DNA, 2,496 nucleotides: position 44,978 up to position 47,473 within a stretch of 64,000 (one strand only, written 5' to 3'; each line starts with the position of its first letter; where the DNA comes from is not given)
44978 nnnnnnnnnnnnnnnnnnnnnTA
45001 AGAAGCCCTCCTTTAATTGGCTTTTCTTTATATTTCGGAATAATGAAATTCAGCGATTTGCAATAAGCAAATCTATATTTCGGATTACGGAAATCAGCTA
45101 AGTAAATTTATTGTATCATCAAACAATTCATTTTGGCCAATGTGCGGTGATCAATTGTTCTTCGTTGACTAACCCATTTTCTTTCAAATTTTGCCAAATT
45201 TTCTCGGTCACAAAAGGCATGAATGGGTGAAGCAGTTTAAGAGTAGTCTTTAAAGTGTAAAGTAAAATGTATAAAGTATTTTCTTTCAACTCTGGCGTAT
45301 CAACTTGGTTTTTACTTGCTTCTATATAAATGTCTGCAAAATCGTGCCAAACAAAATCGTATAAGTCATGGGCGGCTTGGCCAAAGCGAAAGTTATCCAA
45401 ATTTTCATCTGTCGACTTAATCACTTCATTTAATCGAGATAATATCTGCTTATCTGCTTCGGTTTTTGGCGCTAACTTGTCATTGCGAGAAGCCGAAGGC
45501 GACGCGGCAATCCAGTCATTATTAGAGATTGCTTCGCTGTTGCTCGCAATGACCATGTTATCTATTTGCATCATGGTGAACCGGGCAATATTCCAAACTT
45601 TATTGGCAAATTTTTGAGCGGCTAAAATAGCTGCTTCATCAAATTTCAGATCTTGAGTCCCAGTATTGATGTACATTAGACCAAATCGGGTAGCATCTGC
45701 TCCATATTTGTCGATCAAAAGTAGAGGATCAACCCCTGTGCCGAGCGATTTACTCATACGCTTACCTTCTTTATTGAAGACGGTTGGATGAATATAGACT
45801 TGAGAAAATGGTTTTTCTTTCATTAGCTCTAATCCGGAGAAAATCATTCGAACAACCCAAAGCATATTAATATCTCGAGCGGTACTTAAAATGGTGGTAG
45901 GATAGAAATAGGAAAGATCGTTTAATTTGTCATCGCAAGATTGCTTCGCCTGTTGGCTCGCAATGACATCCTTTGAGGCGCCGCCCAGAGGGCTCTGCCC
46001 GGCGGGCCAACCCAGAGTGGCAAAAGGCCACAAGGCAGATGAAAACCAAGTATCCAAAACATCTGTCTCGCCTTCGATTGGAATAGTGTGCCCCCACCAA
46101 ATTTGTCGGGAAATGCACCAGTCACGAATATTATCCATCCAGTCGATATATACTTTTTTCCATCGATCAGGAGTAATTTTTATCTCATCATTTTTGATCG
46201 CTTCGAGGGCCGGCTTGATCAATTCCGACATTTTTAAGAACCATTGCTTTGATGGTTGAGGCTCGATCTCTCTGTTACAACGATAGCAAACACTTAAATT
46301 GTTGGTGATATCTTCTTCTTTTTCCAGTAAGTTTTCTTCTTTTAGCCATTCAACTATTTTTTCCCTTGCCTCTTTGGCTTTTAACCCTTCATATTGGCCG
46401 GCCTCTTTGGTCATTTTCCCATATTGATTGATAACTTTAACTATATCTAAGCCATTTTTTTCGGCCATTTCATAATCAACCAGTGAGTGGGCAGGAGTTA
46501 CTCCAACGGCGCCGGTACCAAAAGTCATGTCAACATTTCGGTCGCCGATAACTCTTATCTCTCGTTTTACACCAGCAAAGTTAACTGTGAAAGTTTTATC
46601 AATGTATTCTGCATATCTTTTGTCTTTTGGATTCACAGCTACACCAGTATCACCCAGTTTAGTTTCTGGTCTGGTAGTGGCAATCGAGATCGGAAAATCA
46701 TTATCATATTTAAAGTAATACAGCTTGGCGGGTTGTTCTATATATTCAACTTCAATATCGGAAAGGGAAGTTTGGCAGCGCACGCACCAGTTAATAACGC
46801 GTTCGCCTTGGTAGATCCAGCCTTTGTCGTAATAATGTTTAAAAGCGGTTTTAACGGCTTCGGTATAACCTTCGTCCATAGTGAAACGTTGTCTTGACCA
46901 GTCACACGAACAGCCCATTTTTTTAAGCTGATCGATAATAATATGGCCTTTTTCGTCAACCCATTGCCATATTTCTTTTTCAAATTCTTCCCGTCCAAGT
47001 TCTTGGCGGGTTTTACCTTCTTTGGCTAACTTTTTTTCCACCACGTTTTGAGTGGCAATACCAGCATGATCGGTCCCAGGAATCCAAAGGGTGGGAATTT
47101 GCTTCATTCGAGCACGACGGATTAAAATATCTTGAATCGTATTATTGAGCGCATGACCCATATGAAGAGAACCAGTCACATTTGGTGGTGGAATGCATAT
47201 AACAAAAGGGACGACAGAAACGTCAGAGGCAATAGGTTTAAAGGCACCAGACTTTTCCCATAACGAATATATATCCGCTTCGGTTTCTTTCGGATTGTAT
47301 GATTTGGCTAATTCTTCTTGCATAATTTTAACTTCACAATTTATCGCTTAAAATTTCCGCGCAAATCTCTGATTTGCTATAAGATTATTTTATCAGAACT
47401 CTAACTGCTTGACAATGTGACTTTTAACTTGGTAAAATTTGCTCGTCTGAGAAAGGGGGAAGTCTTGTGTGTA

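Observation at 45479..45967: valS carries two independent element insertions (one full, one short form) 375 bp apart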

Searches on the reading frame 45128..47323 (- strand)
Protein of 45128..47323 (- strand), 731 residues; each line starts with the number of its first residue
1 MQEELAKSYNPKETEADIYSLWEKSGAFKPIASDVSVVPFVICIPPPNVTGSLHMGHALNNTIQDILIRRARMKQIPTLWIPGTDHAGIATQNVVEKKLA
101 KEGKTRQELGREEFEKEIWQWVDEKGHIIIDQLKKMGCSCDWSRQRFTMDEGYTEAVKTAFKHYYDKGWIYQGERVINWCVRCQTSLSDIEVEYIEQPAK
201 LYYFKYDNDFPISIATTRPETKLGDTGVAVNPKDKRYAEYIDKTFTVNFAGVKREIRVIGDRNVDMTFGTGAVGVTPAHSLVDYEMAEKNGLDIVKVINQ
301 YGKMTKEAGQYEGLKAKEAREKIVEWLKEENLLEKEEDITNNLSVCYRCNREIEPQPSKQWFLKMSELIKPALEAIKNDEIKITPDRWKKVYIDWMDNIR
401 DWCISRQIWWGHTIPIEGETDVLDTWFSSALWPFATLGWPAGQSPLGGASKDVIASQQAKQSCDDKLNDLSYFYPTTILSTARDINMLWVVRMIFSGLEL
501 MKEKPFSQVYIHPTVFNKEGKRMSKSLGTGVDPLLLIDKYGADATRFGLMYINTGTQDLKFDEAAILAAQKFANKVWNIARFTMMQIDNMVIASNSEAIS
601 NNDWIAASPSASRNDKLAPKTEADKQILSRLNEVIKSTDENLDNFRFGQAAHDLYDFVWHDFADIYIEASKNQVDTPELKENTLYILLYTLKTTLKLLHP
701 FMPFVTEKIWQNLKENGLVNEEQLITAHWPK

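Call 8: search_protein_families(library=pfam, proteins=[window:45128-47323:-])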
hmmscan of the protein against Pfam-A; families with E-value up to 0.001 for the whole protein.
window:45128-47323:- (731 aa): 4 families
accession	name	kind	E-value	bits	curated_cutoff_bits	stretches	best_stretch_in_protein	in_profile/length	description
PF00133.28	tRNA-synt_1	-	4.3e-119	398.4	22.7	2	18-416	2-245/414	tRNA synthetases class I (I, L, M and V)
PF08264.19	Anticodon_1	-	4.2e-32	111.5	25.1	1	624-731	1-106/148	Anticodon-binding domain of tRNA ligase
PF09334.17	tRNA-synt_1g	-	2.4e-24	86.3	20.1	3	42-193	3-136/391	tRNA synthetases class I (M)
PF13603.12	tRNA-synt_1_2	-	8.2e-07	29.1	25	1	262-322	104-179/185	Leucyl-tRNA synthetase, editing domain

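Call 11: find_homologous_proteins(query=window:45128-47323:-, max_evalue=1e-50)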
Query window:45128-47323:- (731 aa): 8000 proteins with E <= 1e-50 among 8000 candidates; the best 120 are listed.
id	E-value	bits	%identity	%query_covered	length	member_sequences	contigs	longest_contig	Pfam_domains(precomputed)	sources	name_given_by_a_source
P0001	0.0e+0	1219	74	100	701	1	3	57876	PF09334.18,PF08264.20,PF00133.29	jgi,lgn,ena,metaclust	metaclust:\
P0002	0.0e+0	1209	74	99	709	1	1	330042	PF09334.18,PF08264.20,PF00133.29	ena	-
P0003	0.0e+0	1204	69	100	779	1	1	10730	PF09334.18,PF08264.20,PF00133.29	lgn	-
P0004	0.0e+0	1199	71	99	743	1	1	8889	PF09334.18,PF08264.20,PF00133.29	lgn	-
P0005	0.0e+0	1197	72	99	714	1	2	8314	PF09334.18,PF08264.20,PF00133.29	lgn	-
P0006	0.0e+0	1194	72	100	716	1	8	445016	PF09334.18,PF08264.20,PF13603.13,PF00133.29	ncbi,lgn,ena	-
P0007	0.0e+0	1194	73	100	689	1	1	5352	PF09334.18,PF08264.20,PF00133.29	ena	-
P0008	0.0e+0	1188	71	100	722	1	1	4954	PF09334.18,PF08264.20,PF13603.13,PF00133.29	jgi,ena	-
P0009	0.0e+0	1182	73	99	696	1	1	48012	PF09334.18,PF08264.20,PF00133.29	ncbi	-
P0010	0.0e+0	1179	72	100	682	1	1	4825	PF09334.18,PF08264.20,PF00133.29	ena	-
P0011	0.0e+0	1178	72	100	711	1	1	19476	PF09334.18,PF08264.20,PF13603.13,PF00133.29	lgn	-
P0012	0.0e+0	1176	70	99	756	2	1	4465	PF09334.18,PF08264.20,PF00133.29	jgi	-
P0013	0.0e+0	1176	70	100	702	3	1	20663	PF09334.18,PF08264.20,PF00133.29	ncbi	-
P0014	0.0e+0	1172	71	100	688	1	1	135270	PF09334.18,PF08264.20,PF00133.29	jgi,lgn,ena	-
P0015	0.0e+0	1168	72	99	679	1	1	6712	PF09334.18,PF08264.20,PF00133.29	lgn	-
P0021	0.0e+0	1150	67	100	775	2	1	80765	PF09334.18,PF08264.20,PF13603.13,PF00133.29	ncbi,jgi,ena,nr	ncbi:TPA: valine--tRNA ligase [Patescibacteria group bacterium]|nr:valine--tRNA ligase [Patescibacte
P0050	0.0e+0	1054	100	62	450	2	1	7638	PF09334.18,PF13603.13,PF00133.29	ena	-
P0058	0.0e+0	1039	61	100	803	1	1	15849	PF09334.18,PF08264.20,PF13603.13,PF00133.29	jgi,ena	-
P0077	1.2e-288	978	57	100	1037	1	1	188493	PF09334.18,PF20803.3,PF08264.20,PF13603.13,PF00133.29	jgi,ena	-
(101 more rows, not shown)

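Call 18: find_encoding_contigs(protein=P0050, flank=5000, max_places=3)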
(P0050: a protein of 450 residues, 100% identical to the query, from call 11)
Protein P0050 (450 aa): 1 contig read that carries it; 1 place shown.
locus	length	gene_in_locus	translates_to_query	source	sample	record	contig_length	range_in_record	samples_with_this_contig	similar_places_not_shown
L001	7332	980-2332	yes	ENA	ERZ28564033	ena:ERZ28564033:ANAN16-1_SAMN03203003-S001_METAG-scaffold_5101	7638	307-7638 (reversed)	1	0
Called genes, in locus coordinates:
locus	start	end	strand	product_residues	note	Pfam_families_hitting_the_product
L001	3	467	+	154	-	?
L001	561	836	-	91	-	-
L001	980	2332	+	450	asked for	PF00133:tRNA-synt_1, PF09334:tRNA-synt_1g, PF13603:tRNA-synt_1_2 (weak), PF09334:tRNA-synt_1g (weak), PF00133:tRNA-synt_1 (weak)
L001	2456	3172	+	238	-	PF00133:tRNA-synt_1, PF09334:tRNA-synt_1g (weak), PF08264:Anticodon_1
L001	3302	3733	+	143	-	-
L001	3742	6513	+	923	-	PF19590:TrbL_3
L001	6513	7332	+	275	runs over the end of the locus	-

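Call 19: find_encoding_contigs(protein=P0003, flank=3000, max_places=2)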
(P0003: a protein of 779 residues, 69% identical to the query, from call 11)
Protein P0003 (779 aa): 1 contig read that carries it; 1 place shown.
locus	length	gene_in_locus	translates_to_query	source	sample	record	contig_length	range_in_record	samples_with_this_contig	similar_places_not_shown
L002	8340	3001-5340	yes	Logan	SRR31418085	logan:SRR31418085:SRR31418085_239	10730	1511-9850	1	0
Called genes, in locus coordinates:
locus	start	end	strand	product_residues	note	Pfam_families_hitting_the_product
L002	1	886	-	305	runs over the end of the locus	PF02388:FemAB, PF13480:Acetyltransf_6, PF02388:FemAB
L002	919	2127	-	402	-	PF00814:TsaD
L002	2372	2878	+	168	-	PF09827:CRISPR_Cas2 (faint), PF20803:PaaX_M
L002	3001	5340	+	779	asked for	PF00133:tRNA-synt_1, PF09334:tRNA-synt_1g, PF00133:tRNA-synt_1, PF09334:tRNA-synt_1g (weak), PF08264:Anticodon_1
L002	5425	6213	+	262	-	-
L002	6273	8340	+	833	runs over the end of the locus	PF19590:TrbL_3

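Call 23: find_encoding_contigs(protein=P0077, flank=3000, max_places=1)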
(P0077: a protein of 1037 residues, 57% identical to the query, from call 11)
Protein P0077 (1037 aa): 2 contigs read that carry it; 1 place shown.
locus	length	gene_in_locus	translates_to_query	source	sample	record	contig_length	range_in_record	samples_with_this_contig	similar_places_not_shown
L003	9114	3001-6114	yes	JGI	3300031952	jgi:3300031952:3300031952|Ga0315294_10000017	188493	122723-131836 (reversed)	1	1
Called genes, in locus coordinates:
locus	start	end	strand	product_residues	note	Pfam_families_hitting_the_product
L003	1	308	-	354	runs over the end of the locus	PF02388:FemAB, PF13480:Acetyltransf_6, PF02388:FemAB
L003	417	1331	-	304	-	PF02504:FA_synthesis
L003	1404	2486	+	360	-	PF00814:TsaD, PF22521:HypF_C_2 (faint)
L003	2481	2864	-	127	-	-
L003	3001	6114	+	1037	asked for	PF20803:PaaX_M, PF00133:tRNA-synt_1, PF09334:tRNA-synt_1g, PF13603:tRNA-synt_1_2, PF09334:tRNA-synt_1g (weak), PF00133:tRNA-synt_1, PF09334:tRNA-synt_1g (weak), PF08264:Anticodon_1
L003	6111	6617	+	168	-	PF13181:TPR_8 (faint)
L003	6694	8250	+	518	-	-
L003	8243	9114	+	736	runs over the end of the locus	PF19590:TrbL_3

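Call 24: find_encoding_contigs(protein=P0007, flank=3000, max_places=1)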
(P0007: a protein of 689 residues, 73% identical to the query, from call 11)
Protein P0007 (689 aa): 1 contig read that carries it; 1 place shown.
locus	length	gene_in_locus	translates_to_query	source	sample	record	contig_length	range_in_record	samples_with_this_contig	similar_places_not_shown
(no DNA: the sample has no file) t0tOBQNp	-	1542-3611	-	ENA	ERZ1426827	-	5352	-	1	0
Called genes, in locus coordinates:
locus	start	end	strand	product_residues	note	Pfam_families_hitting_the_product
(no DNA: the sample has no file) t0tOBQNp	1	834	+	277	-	?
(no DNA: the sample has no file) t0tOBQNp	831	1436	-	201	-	PF01789:PsbP (weak)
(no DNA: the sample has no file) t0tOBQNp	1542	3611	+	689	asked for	PF00133:tRNA-synt_1, PF09334:tRNA-synt_1g, PF00133:tRNA-synt_1, PF08264:Anticodon_1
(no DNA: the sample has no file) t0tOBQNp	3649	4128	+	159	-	-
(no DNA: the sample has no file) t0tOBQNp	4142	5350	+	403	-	?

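Call 30: search_solved_structures(query=window:45128-47320:-, max_evalue=1e-20, show_alignments=1)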
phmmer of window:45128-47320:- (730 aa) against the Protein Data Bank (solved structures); distinct sequences matched with E-value up to 1e-20: 29.
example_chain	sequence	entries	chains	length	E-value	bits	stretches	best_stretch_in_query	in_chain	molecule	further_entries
1gax_A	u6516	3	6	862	3.3e-173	580.9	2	3-415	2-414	VALYL-TRNA SYNTHETASE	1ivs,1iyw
8c9d_A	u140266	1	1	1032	1.3e-50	175.7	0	246-413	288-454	Isoleucine--tRNA ligase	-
8c8u_A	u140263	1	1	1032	3.1e-50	174.4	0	247-413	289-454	Isoleucine--tRNA ligase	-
8c8v_A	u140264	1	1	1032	3.2e-50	174.4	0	247-413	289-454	Isoleucine--tRNA ligase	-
8c9e_A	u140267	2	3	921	2.6e-48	168.1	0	18-233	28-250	Isoleucine--tRNA ligase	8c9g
8c8w_A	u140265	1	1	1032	1.1e-47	165.9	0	247-413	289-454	Isoleucine--tRNA ligase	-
1ffy_A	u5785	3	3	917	3.3e-47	164.4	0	16-239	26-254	ISOLEUCYL-TRNA SYNTHETASE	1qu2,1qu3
1ile_A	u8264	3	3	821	6.2e-47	163.5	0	263-415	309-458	ISOLEUCYL-TRNA SYNTHETASE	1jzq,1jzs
8c9f_A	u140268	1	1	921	8e-46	159.8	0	18-233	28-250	Isoleucine--tRNA ligase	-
9wqs_A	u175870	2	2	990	1.8e-41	145.4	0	254-417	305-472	Isoleucine--tRNA ligase, cytoplasmic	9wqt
7d5c_A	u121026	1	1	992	1.8e-41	145.4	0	254-417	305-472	Isoleucine--tRNA ligase, cytoplasmic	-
8wnd_A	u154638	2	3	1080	2.3e-41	145.1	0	254-417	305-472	isoleucine--tRNA ligase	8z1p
6ldk_A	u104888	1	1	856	8.3e-41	143.2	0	10-249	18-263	Isoleucine--tRNA ligase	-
9w01_B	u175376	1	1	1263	3.1e-36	128.1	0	12-236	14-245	Isoleucine--tRNA ligase, cytoplasmic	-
8wnf_A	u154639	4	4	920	1.8e-33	119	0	13-196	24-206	Isoleucine--tRNA ligase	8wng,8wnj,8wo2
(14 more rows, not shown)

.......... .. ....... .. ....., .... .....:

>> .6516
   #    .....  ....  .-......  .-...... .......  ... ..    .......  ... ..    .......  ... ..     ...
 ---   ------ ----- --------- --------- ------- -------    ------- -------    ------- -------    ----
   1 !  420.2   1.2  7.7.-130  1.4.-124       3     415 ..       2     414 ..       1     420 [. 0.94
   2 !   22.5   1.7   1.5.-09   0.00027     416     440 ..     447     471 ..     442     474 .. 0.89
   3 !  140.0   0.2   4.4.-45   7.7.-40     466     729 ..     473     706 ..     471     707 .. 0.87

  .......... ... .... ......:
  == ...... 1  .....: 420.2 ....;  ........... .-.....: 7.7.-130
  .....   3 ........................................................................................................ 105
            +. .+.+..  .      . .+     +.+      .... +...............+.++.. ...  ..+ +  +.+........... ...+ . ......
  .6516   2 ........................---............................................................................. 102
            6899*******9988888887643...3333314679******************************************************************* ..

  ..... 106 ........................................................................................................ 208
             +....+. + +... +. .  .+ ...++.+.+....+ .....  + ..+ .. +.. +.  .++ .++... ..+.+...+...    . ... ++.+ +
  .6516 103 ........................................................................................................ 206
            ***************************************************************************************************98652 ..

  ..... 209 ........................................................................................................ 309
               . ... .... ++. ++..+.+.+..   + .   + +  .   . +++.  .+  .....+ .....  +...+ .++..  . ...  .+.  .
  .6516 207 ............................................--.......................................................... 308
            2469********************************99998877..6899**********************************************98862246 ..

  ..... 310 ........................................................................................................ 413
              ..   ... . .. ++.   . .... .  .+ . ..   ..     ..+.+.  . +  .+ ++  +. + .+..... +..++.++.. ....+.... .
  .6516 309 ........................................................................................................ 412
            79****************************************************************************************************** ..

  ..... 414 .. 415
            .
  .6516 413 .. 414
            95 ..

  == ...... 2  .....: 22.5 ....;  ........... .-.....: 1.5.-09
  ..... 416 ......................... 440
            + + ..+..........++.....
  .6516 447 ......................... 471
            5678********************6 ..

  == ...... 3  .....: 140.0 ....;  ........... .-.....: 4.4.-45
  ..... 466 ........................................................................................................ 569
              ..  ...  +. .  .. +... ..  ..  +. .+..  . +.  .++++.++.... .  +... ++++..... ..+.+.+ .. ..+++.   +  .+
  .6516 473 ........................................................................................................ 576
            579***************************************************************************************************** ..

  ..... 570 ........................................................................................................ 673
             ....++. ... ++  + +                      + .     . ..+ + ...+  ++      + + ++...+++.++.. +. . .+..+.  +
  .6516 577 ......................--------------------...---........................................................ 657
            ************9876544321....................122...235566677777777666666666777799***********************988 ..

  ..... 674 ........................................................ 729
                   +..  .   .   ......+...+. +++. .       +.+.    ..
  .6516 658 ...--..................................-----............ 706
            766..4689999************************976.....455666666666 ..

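Call 39: predict_structure(alignment_id=A1)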
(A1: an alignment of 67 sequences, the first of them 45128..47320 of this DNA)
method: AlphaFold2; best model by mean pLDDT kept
length: 730 residues; sequences in the alignment: 67
mean_pLDDT: 86.6   pTM: 0.83
mean pLDDT of the five models: 86.6, 85.1, 84.1, 80.9, 76.3
residues with pLDDT >= 90: 442; 70-90: 211; 50-70: 33; < 50: 44
segments of 3 or more residues with pLDDT < 50: 443-465, 594-602, 604-614
pLDDT, mean of each block of 10 residues (from residue 1): 76 93 87 78 73 84 94 91 75 87 90 93 85 90 86 94 95 89 78 91 95 95 96 95 95 95 91 93 90 94 96 96 97 95 87 91 88 92 90 84 87 91 86 91 45 40 61 90 71 91 92 83 63 91 96 84 94 96 84 46 42 66 97 97 94 98 96 91 95 98 97 91 91
secondary structure, 60 per line:
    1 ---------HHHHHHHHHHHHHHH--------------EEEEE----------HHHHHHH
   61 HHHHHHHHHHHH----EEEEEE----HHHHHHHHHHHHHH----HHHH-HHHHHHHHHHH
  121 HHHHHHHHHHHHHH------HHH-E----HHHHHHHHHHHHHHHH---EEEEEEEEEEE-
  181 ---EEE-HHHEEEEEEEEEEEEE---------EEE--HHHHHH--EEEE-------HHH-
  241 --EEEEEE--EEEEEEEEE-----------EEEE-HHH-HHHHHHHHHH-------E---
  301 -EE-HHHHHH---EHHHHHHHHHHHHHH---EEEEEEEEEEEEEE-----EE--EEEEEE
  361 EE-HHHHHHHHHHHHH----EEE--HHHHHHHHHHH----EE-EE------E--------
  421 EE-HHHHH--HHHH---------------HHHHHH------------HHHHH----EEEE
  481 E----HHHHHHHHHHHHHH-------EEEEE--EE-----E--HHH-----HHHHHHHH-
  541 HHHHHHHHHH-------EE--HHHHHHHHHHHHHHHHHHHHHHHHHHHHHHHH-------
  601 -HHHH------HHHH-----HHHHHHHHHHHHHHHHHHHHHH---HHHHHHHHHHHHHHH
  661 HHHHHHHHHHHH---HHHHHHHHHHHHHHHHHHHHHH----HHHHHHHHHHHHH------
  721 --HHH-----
elements in order (helices of 4 or more, strands of 3 or more residues): H10-24 E39-43 H54-72 E77-82 H87-100 H105-108 H110-134 H150-165 E169-179 E184-186 E191-203 E213-215 H218-223 E226-229 E243-248 E251-259 E271-274 H280-289 H305-310 H315-328 E332-345 E355-362 H364-376 E381-383 H386-396 H424-428 H431-434 H450-455 H468-472 E477-481 H486-499 E507-511 H532-539 H541-550 H562-593 H602-605 H612-615 H621-642 H646-672 H676-697 H702-714

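Call 53: find_encoding_contigs(protein=P0058, flank=1000, max_places=1)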
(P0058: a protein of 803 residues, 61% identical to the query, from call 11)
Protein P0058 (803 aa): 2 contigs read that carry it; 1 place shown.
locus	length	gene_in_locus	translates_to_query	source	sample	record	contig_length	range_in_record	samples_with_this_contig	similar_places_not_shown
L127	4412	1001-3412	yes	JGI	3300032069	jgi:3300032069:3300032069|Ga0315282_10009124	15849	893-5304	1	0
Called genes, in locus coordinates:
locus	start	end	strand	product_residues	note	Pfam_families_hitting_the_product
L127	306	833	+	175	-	PF20803:PaaX_M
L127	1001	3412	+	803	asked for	PF00133:tRNA-synt_1, PF09334:tRNA-synt_1g, PF13603:tRNA-synt_1_2 (weak), PF00133:tRNA-synt_1, PF09334:tRNA-synt_1g (weak), PF08264:Anticodon_1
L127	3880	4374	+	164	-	PF07719:TPR_2 (faint)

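Call 54: find_encoding_contigs(protein=P0021, flank=1000, max_places=1)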
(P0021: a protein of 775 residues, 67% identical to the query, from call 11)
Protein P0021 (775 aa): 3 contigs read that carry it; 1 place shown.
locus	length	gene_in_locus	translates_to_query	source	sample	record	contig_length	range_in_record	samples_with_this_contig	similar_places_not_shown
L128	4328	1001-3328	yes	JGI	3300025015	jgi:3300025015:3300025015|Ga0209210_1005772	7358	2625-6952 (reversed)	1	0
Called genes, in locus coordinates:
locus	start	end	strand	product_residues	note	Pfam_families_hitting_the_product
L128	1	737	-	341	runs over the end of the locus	PF13518:HTH_28 (weak), PF00665:rve, PF13683:rve_3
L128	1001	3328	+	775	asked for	PF00133:tRNA-synt_1, PF09334:tRNA-synt_1g, PF13603:tRNA-synt_1_2 (weak), PF09334:tRNA-synt_1g (weak), PF00133:tRNA-synt_1, PF09334:tRNA-synt_1g (weak), PF08264:Anticodon_1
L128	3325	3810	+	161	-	PF13414:TPR_11 (faint), PF14559:TPR_19 (faint)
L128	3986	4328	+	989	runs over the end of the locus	?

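Call 55: find_encoding_contigs(protein=P0014, flank=1000, max_places=1)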
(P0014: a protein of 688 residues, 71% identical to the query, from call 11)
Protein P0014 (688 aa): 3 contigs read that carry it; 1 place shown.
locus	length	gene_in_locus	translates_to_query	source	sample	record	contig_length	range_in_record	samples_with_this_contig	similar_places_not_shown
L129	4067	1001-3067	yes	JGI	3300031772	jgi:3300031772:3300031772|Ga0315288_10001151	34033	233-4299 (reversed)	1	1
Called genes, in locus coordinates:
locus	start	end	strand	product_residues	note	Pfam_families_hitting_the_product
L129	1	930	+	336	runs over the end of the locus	PF00814:TsaD, PF02543:Carbam_trans_N (faint)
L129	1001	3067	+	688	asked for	PF00133:tRNA-synt_1, PF09334:tRNA-synt_1g, PF00133:tRNA-synt_1, PF08264:Anticodon_1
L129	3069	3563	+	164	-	PF00515:TPR_1 (faint), PF07719:TPR_2 (faint), PF13181:TPR_8 (faint)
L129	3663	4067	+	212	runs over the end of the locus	?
